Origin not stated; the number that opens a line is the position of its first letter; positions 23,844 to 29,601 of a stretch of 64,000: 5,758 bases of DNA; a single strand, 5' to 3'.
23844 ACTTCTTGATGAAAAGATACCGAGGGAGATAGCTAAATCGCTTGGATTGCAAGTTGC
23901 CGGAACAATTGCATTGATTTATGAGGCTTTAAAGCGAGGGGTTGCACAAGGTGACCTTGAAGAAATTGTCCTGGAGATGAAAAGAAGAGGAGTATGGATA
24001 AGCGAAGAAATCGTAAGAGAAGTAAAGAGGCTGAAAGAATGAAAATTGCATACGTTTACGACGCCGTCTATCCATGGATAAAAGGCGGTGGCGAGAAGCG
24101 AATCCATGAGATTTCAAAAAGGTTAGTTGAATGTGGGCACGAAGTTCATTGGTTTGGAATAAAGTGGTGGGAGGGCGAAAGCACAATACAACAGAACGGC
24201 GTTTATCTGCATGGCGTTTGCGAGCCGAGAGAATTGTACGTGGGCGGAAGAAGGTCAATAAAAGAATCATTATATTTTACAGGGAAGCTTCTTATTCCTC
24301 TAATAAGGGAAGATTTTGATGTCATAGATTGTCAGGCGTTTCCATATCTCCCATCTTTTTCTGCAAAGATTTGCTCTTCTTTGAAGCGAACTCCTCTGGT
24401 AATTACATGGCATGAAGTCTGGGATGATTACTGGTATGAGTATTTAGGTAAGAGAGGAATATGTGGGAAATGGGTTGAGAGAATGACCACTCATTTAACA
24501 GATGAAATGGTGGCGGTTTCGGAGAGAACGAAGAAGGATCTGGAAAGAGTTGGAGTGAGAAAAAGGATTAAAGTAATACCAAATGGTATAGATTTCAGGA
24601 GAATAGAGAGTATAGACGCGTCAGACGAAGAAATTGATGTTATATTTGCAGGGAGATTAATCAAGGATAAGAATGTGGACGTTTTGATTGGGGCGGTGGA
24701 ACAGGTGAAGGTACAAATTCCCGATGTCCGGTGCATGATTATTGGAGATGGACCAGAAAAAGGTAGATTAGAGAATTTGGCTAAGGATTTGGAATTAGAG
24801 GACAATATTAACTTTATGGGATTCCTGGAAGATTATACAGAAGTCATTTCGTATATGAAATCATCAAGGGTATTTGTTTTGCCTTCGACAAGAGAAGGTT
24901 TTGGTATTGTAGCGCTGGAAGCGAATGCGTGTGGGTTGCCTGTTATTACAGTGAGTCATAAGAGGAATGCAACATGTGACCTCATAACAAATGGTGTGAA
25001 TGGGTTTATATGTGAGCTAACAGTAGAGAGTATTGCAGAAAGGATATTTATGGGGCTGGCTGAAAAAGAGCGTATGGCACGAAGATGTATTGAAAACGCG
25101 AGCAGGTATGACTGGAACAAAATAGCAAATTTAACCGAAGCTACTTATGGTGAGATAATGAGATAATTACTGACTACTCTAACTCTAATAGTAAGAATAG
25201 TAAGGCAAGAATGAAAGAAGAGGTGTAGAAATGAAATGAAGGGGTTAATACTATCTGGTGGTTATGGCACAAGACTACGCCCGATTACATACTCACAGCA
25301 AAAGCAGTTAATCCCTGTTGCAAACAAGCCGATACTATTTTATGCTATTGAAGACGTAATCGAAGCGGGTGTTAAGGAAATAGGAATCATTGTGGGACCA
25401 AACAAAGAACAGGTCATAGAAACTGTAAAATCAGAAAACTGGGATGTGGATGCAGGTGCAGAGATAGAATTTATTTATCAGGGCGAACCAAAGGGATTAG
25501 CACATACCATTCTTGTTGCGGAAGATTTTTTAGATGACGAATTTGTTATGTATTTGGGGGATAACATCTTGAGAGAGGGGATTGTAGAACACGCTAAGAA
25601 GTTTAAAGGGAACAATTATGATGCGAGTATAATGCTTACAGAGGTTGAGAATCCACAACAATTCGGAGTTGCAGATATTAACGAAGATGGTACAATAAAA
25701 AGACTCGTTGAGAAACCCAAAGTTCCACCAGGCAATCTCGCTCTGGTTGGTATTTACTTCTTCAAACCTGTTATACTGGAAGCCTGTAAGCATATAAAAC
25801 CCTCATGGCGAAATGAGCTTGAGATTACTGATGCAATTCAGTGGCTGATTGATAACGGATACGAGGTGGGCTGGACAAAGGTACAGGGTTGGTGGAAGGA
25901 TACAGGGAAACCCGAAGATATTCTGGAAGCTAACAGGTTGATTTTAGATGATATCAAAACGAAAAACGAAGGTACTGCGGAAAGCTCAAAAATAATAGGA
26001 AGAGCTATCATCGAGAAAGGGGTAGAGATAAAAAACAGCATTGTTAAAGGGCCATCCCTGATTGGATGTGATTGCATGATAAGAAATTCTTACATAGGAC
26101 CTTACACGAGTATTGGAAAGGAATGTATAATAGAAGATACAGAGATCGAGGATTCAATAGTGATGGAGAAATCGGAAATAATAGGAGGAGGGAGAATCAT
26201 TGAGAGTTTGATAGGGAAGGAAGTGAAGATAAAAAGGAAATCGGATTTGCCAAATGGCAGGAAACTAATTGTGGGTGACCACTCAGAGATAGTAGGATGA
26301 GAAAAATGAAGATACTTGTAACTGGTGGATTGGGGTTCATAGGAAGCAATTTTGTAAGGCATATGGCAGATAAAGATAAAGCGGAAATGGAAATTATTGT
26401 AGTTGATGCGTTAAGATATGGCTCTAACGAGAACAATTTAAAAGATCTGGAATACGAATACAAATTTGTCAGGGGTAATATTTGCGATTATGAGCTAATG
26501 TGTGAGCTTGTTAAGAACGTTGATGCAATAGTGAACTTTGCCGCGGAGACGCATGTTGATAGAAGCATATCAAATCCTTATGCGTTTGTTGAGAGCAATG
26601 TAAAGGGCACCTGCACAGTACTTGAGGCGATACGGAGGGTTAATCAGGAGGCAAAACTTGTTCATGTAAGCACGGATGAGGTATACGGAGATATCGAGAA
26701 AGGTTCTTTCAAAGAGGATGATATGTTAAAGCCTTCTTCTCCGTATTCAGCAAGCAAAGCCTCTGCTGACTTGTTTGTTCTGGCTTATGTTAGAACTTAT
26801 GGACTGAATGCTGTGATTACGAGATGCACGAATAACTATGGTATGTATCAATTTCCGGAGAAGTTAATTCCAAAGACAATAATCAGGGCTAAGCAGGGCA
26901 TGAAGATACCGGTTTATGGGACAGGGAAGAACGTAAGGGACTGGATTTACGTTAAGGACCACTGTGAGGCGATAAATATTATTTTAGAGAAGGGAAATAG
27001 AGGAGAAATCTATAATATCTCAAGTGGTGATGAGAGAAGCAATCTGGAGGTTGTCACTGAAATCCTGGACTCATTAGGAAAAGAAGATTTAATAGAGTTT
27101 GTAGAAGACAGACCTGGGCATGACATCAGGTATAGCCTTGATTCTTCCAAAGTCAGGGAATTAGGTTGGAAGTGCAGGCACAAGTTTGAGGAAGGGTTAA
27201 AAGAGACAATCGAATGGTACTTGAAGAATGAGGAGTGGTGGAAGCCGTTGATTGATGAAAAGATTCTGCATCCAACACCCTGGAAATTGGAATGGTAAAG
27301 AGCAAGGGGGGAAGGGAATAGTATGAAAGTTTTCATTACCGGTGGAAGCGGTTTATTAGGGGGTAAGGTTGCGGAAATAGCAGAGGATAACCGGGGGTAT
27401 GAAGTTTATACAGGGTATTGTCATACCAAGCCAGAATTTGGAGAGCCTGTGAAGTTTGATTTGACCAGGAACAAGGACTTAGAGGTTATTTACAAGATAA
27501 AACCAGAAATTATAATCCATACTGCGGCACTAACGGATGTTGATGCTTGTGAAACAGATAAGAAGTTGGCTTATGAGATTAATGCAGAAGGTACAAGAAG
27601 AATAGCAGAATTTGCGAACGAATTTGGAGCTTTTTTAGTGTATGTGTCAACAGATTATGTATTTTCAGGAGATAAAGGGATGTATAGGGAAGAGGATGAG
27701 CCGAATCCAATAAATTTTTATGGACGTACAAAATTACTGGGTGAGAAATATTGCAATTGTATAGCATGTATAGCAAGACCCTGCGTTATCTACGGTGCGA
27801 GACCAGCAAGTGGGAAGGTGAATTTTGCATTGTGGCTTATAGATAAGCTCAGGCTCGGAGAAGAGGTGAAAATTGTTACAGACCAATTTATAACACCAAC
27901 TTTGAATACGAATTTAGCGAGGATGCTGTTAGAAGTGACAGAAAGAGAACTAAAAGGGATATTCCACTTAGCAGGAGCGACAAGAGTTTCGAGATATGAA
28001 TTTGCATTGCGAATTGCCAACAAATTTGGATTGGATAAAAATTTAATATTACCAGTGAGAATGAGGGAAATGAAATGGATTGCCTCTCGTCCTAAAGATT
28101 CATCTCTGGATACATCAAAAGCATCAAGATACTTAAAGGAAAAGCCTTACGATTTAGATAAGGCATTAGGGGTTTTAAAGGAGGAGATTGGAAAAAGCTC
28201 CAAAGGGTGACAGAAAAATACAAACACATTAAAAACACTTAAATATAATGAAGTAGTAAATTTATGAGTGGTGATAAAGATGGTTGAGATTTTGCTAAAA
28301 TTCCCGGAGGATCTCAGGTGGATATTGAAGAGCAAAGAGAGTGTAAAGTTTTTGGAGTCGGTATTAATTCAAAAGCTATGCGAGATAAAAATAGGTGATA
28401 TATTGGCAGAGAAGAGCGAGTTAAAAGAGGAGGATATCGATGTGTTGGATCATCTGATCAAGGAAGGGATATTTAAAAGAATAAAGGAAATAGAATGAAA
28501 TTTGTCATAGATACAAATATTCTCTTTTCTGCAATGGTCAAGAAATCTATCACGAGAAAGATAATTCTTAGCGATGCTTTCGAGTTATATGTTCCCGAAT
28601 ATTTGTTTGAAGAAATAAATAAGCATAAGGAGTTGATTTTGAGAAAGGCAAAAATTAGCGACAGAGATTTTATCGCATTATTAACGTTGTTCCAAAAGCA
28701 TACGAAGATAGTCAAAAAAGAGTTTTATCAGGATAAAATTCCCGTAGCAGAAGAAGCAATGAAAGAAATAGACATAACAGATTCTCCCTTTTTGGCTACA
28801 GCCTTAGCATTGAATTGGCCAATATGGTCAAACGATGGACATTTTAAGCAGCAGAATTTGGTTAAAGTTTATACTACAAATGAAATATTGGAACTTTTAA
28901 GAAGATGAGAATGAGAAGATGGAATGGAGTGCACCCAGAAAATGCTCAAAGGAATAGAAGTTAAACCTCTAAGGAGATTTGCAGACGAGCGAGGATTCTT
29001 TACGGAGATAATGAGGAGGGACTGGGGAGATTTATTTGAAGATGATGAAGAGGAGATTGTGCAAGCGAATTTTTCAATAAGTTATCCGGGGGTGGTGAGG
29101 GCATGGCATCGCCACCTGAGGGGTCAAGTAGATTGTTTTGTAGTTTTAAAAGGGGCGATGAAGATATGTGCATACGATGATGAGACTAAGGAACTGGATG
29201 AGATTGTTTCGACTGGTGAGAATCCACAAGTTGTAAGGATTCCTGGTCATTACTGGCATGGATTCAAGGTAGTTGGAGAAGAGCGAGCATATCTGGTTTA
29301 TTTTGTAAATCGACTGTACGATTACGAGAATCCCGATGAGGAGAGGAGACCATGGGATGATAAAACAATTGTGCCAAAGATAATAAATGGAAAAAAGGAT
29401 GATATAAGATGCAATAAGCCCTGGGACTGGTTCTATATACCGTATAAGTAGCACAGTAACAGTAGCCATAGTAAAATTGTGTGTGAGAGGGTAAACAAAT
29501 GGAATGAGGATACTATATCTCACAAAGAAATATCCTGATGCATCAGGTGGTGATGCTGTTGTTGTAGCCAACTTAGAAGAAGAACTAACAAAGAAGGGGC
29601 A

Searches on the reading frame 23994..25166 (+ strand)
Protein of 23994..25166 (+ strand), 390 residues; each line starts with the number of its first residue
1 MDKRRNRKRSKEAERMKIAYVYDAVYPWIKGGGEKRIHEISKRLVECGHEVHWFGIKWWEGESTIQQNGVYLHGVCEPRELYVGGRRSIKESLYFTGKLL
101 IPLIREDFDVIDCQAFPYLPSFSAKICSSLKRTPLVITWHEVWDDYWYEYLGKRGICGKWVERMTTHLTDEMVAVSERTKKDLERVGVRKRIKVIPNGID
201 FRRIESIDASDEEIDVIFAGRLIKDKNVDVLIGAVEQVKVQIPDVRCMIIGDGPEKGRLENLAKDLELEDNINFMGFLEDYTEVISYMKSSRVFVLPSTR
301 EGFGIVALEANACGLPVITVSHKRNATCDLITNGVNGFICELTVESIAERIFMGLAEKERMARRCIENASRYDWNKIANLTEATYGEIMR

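Call 86: search_protein_families(library=pfam, proteins=[window:23994-25166:+], max_evalue=0.00001)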
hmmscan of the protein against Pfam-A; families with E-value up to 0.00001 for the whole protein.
window:23994-25166:+ (390 aa): 5 families
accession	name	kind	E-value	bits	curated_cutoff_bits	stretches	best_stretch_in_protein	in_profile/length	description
PF00534.26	Glycos_transf_1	-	4.6e-42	143.9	26.4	1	207-370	9-170/172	Glycosyl transferases group 1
PF13692.12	Glyco_trans_1_4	-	4.7e-33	114.9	27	1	215-351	3-136/142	Glycosyl transferases group 1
PF13439.12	Glyco_transf_4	-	9.8e-27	94.5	28.5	1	31-202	2-169/170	Glycosyltransferase Family 4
PF13579.12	Glyco_trans_4_4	-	1.6e-15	58.2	29.7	1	31-198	1-158/158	Glycosyl transferase 4-like domain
PF20706.3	GT4-conflict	-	3.1e-13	49.9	26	1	177-319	155-310/385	Family 4 Glycosyltransferase in conflict systems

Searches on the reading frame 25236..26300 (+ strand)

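Call 86: search_protein_families(library=pfam, proteins=[window:25236-26300:+], max_evalue=0.00001)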
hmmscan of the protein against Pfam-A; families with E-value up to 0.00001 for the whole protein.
window:25236-26300:+ (354 aa): 4 families
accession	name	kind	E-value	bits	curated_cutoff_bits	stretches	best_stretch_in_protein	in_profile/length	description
PF00483.29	NTP_transferase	-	3.7e-55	187.6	21.2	1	2-237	1-243/245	Nucleotidyl transferase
PF25084.1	LbH_EIF2B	-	1.5e-08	35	54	0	239-301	9-72/105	EIF2B subunit epsilon LbH domain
PF24894.1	Hexapep_GlmU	-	7.7e-07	29.6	23.3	0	242-317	10-84/104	GlmU-like, C-terminal hexapeptide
PF12804.13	NTP_transf_3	-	5.7e-06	27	27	1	3-109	1-95/160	MobA-like NTP transferase domain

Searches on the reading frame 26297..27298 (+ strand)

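Call 86: search_protein_families(library=pfam, proteins=[window:26297-27298:+], max_evalue=0.00001)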
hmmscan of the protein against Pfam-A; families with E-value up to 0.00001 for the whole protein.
window:26297-27298:+ (333 aa): 6 families
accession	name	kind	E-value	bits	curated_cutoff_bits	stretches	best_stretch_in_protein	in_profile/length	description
PF16363.11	GDP_Man_Dehyd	-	4.2e-78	263.6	27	1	7-304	1-332/332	GDP-mannose 4,6 dehydratase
PF01370.27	Epimerase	-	1.4e-65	221.5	20.9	1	6-241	1-239/240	NAD dependent epimerase/dehydratase family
PF01073.25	3Beta_HSD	-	1.3e-21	77.4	22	1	7-221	1-220/280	3-beta hydroxysteroid dehydrogenase/isomerase family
PF04321.23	RmlD_sub_bind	-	1e-18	67.9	27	1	4-269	1-241/287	RmlD substrate binding domain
PF02719.21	Polysacc_synt_2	-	9.6e-16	58.2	20.2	1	6-273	1-265/293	Polysaccharide biosynthesis protein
PF07993.18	NAD_binding_4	-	3.6e-13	49.7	20.1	1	37-179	44-206/258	Male sterility protein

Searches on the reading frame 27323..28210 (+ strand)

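Call 86: search_protein_families(library=pfam, proteins=[window:27323-28210:+], max_evalue=0.00001)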
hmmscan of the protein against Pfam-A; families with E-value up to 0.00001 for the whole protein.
window:27323-28210:+ (295 aa): 6 families
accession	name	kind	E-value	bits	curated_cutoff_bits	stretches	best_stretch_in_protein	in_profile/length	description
PF04321.23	RmlD_sub_bind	-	4.8e-67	226.5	27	1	1-281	1-277/287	RmlD substrate binding domain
PF01370.27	Epimerase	-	3.4e-23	82.7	20.9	1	3-187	1-204/240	NAD dependent epimerase/dehydratase family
PF07993.18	NAD_binding_4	-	1.5e-10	41.2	20.1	1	62-195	90-245/258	Male sterility protein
PF02719.21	Polysacc_synt_2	-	3.5e-09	36.7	20.2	1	43-147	59-152/293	Polysaccharide biosynthesis protein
PF16363.11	GDP_Man_Dehyd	-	9.5e-08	32.3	27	1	43-144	57-164/332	GDP-mannose 4,6 dehydratase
PF01073.25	3Beta_HSD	-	1.4e-06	28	22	1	42-158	49-183/280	3-beta hydroxysteroid dehydrogenase/isomerase family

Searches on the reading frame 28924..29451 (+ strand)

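Call 100: search_protein_families(library=pfam, proteins=[window:28924-29451:+], max_evalue=0.00001)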
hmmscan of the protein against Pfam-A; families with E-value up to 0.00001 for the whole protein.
window:28924-29451:+ (175 aa): 3 families
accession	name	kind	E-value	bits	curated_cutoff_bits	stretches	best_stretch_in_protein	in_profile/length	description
PF14667.12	Polysacc_synt_C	-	1.8e-14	54.2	28.7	1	20-138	2-109/111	Polysaccharide biosynthesis C-terminal domain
PF00908.23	dTDP_sugar_isom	-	8.1e-12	45.6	27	1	8-149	4-148/168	dTDP-4-dehydrorhamnose 3,5-epimerase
PF07883.17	Cupin_2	-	4.4e-06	26.8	27.2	0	55-125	7-67/70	Cupin domain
